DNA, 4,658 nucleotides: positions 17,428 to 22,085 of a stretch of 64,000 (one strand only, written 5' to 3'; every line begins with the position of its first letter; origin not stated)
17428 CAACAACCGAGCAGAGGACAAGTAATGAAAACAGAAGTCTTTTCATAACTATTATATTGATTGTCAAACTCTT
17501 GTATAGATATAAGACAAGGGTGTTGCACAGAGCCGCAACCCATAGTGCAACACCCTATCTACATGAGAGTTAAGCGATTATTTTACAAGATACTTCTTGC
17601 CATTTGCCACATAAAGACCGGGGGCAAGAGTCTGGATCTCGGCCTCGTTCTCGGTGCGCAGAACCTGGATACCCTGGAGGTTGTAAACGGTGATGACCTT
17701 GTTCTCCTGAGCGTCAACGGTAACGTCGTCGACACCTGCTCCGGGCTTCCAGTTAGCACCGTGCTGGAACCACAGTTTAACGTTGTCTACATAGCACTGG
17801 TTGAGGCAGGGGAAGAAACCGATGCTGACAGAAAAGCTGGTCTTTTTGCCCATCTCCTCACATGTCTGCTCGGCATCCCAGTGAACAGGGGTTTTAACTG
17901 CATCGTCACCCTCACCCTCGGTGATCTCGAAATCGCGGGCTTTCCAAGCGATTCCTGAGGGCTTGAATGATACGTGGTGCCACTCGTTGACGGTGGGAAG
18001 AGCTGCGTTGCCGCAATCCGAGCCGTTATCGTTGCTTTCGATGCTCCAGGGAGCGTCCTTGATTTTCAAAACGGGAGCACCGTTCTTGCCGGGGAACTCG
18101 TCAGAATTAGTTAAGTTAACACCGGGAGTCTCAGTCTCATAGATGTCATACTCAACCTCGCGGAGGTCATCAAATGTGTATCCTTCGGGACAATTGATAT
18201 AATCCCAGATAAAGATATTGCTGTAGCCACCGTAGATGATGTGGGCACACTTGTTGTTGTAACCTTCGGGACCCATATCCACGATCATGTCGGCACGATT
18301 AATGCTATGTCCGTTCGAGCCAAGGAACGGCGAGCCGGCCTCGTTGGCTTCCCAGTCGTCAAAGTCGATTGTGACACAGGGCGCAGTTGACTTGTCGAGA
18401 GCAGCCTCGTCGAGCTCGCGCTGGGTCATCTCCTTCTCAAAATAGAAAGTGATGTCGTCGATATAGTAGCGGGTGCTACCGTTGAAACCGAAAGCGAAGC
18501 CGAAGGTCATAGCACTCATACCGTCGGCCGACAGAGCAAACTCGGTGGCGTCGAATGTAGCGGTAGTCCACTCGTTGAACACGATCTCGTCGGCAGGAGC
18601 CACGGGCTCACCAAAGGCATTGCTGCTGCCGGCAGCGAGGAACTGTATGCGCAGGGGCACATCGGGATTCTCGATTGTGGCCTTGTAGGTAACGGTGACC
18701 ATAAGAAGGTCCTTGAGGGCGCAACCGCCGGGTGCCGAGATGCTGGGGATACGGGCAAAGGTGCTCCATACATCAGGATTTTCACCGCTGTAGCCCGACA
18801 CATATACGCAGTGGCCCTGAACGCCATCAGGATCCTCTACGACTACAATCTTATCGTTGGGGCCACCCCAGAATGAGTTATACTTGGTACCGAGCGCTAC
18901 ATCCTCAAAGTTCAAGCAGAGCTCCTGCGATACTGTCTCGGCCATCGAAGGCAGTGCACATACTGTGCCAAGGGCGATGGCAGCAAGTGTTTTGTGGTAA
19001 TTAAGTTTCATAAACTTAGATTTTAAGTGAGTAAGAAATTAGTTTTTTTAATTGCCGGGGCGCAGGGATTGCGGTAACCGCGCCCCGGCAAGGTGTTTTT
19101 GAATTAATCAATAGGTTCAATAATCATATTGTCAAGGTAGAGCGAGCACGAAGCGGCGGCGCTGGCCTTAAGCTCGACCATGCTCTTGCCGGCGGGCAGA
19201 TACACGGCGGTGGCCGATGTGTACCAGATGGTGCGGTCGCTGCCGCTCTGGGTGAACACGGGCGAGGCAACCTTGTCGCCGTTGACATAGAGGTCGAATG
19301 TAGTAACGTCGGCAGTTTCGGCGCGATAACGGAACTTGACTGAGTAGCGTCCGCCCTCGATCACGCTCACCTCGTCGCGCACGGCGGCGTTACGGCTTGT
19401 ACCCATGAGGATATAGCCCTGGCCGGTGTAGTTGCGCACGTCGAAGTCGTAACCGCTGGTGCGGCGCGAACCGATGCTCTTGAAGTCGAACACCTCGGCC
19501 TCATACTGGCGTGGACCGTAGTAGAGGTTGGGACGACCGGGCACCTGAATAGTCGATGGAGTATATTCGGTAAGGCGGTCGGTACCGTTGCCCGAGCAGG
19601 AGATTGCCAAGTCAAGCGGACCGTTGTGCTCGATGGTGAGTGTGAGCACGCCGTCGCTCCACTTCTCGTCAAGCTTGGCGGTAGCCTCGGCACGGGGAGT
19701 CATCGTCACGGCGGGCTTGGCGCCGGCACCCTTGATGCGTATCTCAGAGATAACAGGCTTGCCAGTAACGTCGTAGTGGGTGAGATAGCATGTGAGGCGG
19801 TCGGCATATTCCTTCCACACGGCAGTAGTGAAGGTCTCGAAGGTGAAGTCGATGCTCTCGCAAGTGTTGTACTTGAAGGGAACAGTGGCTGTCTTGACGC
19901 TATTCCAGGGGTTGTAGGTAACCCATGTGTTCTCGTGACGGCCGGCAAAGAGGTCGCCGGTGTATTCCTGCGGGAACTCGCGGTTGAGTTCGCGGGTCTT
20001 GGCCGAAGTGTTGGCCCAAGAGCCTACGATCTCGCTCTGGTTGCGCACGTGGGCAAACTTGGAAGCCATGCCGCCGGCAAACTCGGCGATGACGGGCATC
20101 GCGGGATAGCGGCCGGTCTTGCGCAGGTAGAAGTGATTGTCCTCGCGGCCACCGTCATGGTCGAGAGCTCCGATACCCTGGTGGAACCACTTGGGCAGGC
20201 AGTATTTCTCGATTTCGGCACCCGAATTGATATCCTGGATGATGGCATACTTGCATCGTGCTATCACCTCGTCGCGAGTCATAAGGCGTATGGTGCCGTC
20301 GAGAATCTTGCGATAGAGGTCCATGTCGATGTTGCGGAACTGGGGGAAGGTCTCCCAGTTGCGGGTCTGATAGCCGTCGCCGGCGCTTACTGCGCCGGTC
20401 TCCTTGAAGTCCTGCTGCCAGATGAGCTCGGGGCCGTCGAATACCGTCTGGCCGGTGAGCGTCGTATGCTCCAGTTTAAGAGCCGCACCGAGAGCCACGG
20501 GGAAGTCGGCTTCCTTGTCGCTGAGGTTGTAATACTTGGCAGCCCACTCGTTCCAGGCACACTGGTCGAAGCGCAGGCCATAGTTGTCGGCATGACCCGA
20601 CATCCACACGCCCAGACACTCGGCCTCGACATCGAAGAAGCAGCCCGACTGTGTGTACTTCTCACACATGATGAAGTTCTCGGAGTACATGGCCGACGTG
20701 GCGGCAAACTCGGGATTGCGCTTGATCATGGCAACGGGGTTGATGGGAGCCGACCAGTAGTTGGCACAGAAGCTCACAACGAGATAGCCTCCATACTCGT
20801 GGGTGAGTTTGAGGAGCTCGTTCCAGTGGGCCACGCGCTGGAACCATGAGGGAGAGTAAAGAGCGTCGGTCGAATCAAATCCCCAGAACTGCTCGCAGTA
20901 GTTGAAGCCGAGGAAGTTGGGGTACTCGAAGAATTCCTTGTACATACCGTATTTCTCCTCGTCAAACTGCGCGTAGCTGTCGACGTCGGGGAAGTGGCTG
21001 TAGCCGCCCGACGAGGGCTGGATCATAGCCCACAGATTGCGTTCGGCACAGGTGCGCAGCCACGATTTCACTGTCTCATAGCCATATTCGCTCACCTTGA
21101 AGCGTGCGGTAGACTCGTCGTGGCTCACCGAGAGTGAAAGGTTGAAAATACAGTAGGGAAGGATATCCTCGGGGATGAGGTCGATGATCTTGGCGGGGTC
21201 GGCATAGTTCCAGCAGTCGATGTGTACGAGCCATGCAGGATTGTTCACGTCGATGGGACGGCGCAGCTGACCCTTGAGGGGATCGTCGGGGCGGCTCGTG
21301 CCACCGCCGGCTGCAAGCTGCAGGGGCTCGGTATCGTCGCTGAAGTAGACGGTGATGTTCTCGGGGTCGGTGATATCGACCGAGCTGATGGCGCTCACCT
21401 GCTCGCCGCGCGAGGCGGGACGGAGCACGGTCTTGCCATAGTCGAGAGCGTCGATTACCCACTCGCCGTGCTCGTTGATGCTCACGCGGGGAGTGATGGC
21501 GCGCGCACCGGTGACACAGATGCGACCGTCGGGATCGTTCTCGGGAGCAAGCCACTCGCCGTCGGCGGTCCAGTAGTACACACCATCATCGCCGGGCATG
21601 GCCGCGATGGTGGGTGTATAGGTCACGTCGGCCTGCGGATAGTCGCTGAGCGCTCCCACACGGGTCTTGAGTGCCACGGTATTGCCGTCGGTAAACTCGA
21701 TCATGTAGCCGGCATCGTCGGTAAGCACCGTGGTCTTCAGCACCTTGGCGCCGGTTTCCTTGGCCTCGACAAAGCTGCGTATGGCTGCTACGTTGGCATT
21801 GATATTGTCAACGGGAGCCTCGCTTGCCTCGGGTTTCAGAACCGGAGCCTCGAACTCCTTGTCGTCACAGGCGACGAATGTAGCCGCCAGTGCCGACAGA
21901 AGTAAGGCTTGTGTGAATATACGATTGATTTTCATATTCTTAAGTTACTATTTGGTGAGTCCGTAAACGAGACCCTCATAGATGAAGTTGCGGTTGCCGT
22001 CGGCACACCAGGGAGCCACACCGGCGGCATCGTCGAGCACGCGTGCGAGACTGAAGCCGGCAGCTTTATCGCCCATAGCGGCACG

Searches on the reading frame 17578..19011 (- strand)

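Call 3: search_protein_families(library=pfam, proteins=[window:17578-19011:-], max_evalue=0.01)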
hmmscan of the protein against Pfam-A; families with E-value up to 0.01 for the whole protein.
window:17578-19011:- (477 aa): 1 family
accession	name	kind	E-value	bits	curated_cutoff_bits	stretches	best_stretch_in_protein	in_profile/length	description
PF18329.7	SGBP_B_XBD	-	0.0011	19.5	26.4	1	30-195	6-168/186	Surface glycan-binding protein B xyloglucan binding domain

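Call 4: search_protein_families(library=ncbifam, proteins=[window:17578-19011:-], max_evalue=0.01)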
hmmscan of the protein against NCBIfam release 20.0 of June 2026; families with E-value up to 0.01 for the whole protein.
window:17578-19011:- (477 aa): 0 families

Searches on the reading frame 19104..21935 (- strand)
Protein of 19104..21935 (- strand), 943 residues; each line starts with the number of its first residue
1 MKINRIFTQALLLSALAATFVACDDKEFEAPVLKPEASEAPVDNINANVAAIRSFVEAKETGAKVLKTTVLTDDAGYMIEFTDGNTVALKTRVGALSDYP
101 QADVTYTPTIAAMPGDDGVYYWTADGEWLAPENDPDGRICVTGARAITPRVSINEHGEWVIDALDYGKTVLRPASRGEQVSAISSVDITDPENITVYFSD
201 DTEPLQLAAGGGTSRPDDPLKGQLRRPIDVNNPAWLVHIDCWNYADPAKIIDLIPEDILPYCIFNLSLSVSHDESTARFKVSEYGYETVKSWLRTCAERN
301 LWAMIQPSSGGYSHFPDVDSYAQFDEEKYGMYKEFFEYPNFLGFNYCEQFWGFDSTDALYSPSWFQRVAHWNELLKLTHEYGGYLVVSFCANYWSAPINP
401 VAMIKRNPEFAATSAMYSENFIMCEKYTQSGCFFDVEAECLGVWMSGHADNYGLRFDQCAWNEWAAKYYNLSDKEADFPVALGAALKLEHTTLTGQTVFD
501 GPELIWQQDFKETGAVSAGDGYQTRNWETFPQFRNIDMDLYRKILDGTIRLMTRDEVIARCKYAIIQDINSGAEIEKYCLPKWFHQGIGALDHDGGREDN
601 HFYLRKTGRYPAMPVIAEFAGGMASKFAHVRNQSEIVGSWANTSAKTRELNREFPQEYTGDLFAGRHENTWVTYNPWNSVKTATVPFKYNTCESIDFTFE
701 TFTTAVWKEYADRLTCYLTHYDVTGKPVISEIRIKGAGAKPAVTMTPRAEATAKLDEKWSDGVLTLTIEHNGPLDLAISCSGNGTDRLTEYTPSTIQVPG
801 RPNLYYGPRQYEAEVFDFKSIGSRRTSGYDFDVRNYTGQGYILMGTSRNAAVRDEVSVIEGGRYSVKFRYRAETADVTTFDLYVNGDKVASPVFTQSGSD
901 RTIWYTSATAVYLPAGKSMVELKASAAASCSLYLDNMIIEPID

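Call 3: search_protein_families(library=pfam, proteins=[window:19104-21935:-], max_evalue=0.01)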
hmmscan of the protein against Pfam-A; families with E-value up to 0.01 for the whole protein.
window:19104-21935:- (943 aa): 5 families
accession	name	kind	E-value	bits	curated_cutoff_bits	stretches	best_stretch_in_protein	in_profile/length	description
PF08306.17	Glyco_hydro_98M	-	1.8e-63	215.2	23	1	222-549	5-325/326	Glycosyl hydrolase family 98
PF16378.10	DUF4988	-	2.3e-14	54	30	1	39-185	16-149/183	Domain of unknown function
PF08307.16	Glyco_hydro_98C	-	1.2e-08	35.3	25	1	599-722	38-168/270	Glycosyl hydrolase family 98 C-terminal domain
PF03422.21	CBM_6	-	2.4e-05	25.1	28.9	1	826-936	8-117/125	Carbohydrate binding module (family 6)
PF18573.7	BclA_C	-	0.0069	16.7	38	0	848-926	33-107/128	BclA C-terminal domain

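Call 4: search_protein_families(library=ncbifam, proteins=[window:19104-21935:-], max_evalue=0.01)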
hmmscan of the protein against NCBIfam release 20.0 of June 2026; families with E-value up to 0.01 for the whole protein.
window:19104-21935:- (943 aa): 1 family
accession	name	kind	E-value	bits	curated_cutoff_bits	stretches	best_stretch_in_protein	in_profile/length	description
NF058554.1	BT_3328_fam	equivalog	0.0002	19.7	1100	1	28-171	26-161/840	BT3328 family hyaluronic acid endo-lyase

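Call 17: search_solved_structures(query=window:19104-21935:-, max_evalue=0.01)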
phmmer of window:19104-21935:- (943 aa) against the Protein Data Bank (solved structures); distinct sequences matched with E-value up to 0.01: 22.
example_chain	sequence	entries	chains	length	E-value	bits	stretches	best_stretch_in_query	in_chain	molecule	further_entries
9h6f_A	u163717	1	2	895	0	1023.9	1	41-940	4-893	Glycosyl hydrolase family 98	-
9h6h_A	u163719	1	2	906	0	1021.7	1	41-940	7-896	Glycosyl hydrolase family 98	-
9h6g_A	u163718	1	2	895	0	1021.2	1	41-940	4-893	Glycoside hydrolase family 98 domain-containing protein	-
2wmh_A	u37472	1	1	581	2.3e-08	35.7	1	599-722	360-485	FUCOLECTIN-RELATED PROTEIN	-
2wmg_A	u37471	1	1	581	3.3e-08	35.1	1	599-722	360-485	FUCOLECTIN-RELATED PROTEIN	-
2wmf_A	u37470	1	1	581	4.5e-08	34.7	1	599-722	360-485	FUCOLECTIN-RELATED PROTEIN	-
4d6c_A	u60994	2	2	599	4.5e-07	31.4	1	597-722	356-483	GLYCOSIDE HYDROLASE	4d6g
2wmi_A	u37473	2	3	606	5.7e-07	31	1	597-722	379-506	FUCOLECTIN-RELATED PROTEIN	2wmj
2wmi_B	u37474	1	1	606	5.9e-07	31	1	597-722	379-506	FUCOLECTIN-RELATED PROTEIN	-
4d6e_A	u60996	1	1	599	6.2e-07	30.9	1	597-722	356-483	GLYCOSIDE HYDROLASE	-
4d6d_A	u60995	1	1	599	6.4e-07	30.9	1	597-722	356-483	GLYCOSIDE HYDROLASE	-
4d71_A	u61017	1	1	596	2.9e-06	28.7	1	597-722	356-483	GLYCOSIDE HYDROLASE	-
4d72_A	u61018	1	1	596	2.9e-06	28.7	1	597-722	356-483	GLYCOSIDE HYDROLASE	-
4d6f_A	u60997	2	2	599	2.9e-06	28.7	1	597-722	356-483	GLYCOSIDE HYDROLASE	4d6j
4d6h_A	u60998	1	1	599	2.9e-06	28.7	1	597-722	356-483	GLYCOSIDE HYDROLASE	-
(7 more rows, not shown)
